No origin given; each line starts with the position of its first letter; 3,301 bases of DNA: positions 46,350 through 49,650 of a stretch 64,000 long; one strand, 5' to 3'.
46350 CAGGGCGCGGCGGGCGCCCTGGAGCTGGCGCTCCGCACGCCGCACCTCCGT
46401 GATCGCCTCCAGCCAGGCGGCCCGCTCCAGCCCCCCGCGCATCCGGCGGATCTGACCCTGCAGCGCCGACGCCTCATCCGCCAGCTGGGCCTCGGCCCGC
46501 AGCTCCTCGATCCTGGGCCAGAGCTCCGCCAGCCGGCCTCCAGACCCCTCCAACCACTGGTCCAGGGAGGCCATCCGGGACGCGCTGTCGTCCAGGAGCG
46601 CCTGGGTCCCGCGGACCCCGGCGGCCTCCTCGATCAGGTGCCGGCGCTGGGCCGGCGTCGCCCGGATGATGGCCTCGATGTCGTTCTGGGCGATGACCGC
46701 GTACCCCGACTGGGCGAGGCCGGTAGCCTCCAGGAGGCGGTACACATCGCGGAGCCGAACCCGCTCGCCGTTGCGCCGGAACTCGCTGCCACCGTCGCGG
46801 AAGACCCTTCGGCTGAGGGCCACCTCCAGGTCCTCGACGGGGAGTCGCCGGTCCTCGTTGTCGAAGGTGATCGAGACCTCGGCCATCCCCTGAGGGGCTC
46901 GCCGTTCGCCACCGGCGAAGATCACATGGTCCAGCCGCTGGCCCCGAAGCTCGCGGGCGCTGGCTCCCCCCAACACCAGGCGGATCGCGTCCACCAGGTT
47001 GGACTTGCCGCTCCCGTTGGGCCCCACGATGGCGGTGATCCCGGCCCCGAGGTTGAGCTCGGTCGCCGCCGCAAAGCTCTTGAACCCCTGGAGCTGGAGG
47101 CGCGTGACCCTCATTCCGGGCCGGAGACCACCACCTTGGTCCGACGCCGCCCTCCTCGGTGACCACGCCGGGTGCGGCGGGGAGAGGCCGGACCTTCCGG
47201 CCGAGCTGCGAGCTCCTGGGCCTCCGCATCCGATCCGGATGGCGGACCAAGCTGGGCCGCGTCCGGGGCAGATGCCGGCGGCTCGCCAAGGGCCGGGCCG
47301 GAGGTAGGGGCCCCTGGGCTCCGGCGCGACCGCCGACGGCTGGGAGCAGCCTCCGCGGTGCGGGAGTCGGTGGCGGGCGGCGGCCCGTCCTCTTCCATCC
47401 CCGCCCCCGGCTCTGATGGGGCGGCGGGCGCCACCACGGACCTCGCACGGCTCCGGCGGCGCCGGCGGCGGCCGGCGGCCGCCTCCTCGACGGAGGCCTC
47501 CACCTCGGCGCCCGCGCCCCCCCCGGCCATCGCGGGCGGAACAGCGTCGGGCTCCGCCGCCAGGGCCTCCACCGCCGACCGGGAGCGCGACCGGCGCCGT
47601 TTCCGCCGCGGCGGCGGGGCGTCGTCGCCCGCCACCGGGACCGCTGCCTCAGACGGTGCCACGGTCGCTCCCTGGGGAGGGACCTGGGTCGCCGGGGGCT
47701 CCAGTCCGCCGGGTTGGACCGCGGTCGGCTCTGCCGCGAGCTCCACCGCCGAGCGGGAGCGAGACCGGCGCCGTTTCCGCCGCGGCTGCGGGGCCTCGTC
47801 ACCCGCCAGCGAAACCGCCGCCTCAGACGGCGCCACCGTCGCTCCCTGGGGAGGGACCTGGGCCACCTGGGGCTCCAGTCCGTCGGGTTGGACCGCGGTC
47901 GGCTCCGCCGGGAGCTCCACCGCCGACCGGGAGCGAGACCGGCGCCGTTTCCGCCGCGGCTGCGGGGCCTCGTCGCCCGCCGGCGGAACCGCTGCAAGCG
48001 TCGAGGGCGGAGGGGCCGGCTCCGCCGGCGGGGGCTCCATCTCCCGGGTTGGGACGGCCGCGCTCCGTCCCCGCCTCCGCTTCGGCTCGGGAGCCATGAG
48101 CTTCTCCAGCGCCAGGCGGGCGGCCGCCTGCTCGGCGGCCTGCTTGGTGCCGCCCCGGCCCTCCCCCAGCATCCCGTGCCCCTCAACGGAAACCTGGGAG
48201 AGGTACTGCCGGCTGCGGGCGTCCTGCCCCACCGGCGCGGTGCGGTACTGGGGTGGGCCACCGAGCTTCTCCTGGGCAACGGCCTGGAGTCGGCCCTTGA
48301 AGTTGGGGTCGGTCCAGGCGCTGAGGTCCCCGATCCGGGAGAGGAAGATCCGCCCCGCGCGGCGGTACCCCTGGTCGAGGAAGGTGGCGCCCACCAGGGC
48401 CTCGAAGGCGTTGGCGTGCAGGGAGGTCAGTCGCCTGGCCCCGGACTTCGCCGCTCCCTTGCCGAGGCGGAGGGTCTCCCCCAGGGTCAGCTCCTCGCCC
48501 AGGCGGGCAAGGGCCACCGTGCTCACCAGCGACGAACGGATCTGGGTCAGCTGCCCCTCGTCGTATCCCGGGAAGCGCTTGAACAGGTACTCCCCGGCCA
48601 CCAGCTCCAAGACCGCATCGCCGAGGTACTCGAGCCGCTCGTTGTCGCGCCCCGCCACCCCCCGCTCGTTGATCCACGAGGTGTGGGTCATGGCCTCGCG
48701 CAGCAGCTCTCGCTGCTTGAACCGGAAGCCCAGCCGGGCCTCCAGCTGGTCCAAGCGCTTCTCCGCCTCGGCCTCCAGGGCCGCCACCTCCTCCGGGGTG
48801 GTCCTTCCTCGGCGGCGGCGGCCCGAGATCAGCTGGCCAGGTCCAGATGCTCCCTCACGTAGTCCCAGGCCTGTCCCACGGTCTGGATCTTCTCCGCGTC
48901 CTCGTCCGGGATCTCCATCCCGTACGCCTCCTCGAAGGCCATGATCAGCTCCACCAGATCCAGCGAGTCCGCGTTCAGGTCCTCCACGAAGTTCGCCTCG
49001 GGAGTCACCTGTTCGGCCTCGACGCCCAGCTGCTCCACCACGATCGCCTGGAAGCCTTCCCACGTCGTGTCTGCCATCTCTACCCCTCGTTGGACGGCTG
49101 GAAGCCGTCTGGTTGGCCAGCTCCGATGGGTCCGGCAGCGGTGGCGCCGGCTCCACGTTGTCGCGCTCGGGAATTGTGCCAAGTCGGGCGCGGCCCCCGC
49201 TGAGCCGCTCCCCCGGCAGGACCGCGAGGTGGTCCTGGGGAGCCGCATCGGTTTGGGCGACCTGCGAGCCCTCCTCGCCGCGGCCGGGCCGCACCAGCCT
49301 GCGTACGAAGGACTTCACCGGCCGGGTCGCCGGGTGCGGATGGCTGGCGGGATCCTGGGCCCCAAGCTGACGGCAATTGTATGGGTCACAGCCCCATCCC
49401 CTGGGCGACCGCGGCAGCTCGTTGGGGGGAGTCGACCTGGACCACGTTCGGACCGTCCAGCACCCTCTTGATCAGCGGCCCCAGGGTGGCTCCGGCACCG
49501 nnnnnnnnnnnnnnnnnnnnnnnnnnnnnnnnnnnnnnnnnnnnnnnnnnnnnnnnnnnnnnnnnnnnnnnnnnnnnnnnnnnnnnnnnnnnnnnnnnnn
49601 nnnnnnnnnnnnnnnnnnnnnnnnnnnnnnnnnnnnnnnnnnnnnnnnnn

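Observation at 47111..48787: RNase III carries a long arginine-rich, tandem-repeat C-terminal tail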

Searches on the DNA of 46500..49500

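Call 52: search_rna_families(source=window, start=46500, end=49500, threshold=evalue, max_evalue=1)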
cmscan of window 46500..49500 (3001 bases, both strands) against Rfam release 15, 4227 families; matches with E-value up to 1: 0.
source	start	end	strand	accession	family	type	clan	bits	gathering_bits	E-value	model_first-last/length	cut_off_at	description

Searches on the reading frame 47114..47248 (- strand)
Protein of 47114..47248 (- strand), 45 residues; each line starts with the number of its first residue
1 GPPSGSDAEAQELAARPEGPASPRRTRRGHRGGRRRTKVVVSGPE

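Call 23: find_homologous_proteins(query=window:47114-47248:-, max_evalue=10)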
Query window:47114-47248:-: no candidate shares three 5-residue words with the query. No homologue found.

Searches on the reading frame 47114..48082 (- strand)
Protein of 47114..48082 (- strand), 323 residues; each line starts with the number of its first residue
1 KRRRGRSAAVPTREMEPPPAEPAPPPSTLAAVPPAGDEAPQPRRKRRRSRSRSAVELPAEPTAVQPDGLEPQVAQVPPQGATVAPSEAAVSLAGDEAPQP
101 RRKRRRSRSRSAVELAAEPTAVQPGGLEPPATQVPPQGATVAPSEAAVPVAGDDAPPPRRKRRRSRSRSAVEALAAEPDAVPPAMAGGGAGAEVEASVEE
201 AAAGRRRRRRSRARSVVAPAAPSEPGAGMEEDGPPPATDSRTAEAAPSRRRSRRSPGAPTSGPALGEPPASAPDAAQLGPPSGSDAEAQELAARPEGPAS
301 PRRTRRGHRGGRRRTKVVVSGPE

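Call 29: search_protein_representatives(protein=window:47114-48082:-)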
Query: 323 residues. Proteins with E-value up to 0.001 (for the whole library): 1; up to 1e-10: 1; up to 1e-30: 1. The best 1 are listed.
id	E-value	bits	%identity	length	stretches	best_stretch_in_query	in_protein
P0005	5.1e-56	207.0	56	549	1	1-323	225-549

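Call 47: search_protein_families(library=ncbifam, proteins=[window:47114-48082:-], max_evalue=1)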
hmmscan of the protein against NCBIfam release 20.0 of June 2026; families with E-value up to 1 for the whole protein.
window:47114-48082:- (323 aa): 0 families

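Call 48: search_solved_structures(query=window:47114-48082:-, max_evalue=10)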
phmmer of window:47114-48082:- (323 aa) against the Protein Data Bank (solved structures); distinct sequences matched with E-value up to 10: 0.
